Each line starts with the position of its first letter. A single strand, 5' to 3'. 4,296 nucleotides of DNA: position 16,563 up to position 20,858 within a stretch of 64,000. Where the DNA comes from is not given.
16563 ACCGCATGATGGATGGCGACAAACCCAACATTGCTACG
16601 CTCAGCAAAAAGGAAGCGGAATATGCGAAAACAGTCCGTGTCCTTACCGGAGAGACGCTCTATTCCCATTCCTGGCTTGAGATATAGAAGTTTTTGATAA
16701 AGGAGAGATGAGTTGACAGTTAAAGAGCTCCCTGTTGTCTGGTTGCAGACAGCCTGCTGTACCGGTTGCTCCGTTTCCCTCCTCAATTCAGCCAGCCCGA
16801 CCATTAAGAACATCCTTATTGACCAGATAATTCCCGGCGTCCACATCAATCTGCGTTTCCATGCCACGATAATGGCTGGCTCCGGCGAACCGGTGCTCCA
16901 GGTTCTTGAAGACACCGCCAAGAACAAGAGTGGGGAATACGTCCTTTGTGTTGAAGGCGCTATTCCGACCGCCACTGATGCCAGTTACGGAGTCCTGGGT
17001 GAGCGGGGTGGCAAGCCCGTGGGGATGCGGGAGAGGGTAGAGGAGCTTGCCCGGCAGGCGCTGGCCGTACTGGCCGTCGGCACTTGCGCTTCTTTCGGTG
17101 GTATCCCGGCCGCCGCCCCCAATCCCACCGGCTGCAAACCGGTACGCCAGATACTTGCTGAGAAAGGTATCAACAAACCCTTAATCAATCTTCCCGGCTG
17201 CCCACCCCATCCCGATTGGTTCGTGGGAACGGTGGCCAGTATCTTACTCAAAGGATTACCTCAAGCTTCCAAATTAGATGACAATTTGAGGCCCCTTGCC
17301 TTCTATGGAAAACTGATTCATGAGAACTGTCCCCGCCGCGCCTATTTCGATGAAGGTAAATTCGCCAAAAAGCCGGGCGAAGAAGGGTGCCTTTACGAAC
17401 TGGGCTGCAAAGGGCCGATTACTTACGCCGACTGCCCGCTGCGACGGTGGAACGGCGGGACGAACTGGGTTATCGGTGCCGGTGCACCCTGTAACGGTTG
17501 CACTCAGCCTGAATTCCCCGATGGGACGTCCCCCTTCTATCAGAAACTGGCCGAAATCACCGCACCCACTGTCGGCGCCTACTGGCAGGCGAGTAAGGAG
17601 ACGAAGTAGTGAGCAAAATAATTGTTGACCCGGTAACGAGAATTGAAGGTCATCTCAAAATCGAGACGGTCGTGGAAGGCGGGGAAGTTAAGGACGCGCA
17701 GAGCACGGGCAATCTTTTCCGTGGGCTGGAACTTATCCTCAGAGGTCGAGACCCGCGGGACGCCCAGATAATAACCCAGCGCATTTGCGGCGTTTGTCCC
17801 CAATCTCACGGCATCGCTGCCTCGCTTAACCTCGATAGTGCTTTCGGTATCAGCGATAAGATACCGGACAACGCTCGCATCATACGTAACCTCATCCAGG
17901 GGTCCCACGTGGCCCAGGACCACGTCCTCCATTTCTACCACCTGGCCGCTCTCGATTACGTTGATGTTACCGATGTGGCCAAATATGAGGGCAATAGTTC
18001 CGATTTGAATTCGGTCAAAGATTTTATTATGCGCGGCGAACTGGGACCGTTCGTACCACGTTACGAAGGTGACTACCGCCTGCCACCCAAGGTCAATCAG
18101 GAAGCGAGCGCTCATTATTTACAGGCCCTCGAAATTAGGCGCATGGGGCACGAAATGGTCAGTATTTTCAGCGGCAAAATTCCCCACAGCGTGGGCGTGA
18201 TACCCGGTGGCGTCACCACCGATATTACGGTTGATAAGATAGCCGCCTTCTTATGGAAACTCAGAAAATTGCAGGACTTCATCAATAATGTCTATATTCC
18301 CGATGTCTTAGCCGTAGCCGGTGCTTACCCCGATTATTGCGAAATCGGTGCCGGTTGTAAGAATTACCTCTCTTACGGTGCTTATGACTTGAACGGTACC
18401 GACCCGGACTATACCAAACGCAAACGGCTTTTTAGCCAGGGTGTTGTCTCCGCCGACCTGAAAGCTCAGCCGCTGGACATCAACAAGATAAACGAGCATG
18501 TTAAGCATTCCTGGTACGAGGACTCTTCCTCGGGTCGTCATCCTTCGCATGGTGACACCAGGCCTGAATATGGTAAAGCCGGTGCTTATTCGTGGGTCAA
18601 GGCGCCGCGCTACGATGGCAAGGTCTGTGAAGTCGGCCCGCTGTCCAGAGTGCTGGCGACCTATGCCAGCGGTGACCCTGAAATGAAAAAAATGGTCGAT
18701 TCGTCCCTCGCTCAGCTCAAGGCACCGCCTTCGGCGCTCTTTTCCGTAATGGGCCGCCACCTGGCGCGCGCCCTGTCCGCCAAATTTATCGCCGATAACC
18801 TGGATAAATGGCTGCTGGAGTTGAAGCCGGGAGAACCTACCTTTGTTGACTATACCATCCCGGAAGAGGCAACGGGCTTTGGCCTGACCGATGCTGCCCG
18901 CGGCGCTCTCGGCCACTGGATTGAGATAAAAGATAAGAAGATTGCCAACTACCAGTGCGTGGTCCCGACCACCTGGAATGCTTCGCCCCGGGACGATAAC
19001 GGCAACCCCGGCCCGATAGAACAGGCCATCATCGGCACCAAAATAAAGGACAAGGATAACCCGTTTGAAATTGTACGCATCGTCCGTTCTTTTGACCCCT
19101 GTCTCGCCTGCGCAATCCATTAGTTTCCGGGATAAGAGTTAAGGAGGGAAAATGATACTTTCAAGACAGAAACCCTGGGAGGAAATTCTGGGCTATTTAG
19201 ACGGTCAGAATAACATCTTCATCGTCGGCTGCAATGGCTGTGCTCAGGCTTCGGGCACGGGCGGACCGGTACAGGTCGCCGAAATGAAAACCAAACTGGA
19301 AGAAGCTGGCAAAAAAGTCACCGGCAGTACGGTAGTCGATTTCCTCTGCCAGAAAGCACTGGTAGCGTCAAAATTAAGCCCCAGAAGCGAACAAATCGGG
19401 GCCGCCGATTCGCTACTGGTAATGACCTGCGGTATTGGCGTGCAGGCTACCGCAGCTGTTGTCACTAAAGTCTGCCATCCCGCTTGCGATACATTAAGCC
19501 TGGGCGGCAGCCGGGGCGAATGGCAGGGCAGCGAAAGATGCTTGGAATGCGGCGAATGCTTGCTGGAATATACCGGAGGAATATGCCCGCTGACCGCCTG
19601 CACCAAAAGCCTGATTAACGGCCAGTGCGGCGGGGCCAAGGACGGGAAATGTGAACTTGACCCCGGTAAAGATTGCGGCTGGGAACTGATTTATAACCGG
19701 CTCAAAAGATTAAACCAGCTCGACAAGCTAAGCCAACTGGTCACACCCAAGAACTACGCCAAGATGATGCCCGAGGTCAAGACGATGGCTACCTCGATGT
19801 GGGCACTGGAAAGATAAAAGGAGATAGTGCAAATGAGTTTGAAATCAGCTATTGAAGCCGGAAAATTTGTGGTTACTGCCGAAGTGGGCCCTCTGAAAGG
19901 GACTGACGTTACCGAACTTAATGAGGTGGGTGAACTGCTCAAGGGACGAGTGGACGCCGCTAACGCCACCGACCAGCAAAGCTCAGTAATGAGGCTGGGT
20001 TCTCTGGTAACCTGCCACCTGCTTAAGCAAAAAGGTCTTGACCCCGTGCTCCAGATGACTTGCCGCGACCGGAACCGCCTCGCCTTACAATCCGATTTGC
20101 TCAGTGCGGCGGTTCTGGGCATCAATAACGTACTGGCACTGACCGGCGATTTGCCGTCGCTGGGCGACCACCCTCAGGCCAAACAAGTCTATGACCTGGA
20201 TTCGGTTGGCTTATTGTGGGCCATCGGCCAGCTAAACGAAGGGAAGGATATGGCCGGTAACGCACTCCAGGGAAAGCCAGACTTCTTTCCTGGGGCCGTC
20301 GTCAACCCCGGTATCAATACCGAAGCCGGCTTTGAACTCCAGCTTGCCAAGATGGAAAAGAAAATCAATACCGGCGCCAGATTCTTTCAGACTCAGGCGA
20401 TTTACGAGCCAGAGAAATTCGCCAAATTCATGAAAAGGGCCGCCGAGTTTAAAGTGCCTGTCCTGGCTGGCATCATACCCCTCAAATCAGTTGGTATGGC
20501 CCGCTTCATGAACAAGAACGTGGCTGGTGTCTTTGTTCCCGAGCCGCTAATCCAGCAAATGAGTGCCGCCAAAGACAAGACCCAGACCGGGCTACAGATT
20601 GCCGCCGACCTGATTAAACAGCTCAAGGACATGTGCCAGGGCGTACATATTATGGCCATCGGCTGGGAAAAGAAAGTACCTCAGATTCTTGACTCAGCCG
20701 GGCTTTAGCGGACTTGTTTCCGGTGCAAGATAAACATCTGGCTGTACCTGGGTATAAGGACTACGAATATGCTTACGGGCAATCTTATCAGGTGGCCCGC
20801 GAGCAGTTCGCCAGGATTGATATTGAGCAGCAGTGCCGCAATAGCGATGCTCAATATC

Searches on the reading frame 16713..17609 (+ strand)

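Call 74: search_protein_families(library=pfam, proteins=[window:16713-17609:+], max_evalue=0.00001)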
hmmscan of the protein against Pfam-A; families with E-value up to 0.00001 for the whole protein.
window:16713-17609:+ (298 aa): 2 families
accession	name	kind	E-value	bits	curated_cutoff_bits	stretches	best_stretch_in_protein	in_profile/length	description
PF14720.11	NiFe_hyd_SSU_C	-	2.9e-34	117.7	27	1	198-276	1-80/80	NiFe/NiFeSe hydrogenase small subunit C-terminal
PF01058.29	Oxidored_q6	-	7.1e-28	97.3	27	1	16-176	1-127/128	NADH ubiquinone oxidoreductase, 20 Kd subunit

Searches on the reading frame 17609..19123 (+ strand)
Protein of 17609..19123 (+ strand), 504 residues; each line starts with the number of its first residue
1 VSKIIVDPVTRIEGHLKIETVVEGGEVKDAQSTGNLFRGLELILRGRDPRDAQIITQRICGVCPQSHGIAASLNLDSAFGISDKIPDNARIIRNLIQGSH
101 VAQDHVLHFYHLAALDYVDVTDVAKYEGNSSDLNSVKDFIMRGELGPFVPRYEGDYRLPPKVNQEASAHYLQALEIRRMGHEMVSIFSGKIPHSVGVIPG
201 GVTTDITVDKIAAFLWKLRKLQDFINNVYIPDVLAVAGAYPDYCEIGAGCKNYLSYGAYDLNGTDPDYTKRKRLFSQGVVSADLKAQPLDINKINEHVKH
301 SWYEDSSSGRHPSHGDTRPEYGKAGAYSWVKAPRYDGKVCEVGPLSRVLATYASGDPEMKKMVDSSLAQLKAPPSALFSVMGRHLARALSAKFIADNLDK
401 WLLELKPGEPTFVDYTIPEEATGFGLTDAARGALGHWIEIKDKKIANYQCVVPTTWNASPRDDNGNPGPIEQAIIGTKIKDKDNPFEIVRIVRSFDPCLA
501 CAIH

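Call 74: search_protein_families(library=pfam, proteins=[window:17609-19123:+], max_evalue=0.00001)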
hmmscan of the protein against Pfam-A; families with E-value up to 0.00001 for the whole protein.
window:17609-19123:+ (504 aa): 1 family
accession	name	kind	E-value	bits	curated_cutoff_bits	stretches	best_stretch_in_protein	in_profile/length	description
PF00374.24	NiFeSe_Hases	-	3.6e-167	557.8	25.8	1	38-504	1-508/508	Nickel-dependent hydrogenase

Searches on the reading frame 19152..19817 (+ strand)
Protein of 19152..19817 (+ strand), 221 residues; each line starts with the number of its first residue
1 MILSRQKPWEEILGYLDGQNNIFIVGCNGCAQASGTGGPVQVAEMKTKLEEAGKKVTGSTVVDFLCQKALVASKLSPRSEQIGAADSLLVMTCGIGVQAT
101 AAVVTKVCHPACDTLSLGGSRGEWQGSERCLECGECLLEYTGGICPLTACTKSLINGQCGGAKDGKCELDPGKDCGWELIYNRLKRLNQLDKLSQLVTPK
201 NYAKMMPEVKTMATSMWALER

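Call 74: search_protein_families(library=pfam, proteins=[window:19152-19817:+], max_evalue=0.00001)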
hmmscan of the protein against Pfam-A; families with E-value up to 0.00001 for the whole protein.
window:19152-19817:+ (221 aa): 1 family
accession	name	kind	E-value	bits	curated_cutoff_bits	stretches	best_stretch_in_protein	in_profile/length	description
PF12225.13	DUF5981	-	2.6e-31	107.6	23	1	110-202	2-94/95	Methylene-tetrahydrofolate reductase C terminal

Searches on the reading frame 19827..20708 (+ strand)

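Call 46: search_protein_families(library=pfam, proteins=[window:19827-20708:+], max_evalue=0.00001)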
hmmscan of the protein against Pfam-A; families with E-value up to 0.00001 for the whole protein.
window:19827-20708:+ (293 aa): 1 family
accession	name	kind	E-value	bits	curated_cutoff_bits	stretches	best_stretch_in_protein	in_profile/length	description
PF02219.23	MTHFR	-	3.9e-39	135.1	24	1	6-292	3-287/287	Methylenetetrahydrofolate reductase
